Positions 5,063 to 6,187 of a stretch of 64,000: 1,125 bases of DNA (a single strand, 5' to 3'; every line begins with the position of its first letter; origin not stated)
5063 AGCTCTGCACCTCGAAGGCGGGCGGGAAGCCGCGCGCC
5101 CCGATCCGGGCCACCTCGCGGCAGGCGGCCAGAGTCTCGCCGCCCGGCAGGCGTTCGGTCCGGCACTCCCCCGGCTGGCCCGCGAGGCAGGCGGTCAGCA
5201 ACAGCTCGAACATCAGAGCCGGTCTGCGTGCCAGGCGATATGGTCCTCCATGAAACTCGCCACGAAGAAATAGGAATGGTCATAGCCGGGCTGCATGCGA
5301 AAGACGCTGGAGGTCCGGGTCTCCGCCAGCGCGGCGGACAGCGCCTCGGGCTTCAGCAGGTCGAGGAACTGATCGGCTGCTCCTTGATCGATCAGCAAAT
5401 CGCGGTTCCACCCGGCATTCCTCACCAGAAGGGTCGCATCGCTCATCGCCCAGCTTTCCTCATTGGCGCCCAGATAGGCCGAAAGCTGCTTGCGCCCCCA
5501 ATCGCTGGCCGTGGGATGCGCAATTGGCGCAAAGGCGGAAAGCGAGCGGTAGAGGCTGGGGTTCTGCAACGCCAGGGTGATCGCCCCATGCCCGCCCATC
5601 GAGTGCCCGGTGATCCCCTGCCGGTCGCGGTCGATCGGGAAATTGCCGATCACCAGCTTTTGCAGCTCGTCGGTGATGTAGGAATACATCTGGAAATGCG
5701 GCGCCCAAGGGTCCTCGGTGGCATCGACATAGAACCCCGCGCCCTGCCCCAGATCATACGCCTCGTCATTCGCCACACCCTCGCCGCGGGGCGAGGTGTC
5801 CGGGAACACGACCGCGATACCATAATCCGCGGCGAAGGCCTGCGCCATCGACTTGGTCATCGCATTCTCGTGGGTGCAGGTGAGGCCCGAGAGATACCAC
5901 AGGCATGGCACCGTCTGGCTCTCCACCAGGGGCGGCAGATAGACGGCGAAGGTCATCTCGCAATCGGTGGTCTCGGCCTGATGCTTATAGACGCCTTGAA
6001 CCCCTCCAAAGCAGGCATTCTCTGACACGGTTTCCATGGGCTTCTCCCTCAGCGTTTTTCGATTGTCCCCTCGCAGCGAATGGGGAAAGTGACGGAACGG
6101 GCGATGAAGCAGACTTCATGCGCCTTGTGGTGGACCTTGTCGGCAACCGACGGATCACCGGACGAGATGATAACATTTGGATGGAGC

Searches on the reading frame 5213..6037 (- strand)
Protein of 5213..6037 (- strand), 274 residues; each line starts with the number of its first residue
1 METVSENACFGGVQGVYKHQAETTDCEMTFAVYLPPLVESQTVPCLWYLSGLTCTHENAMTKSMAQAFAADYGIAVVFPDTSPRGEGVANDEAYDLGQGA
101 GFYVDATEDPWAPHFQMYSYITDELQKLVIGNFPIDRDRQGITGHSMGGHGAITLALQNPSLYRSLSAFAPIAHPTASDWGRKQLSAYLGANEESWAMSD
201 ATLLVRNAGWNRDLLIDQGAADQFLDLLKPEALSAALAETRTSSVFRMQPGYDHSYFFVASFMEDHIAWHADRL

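Call 14: search_protein_families(library=pfam, proteins=[window:5213-6037:-], max_evalue=0.001)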
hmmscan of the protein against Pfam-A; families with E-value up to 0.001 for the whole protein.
window:5213-6037:- (274 aa): 3 families
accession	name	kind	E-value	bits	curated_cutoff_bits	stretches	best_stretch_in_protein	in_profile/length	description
PF00756.26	Esterase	-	5.1e-52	177.6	22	1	22-267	2-249/251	Putative esterase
PF00326.27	Peptidase_S9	-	4.9e-09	36.4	22.6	1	130-256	56-189/213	Prolyl oligopeptidase family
PF12740.14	PETase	-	0.0006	19.7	28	1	135-171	122-157/263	PET hydrolase-like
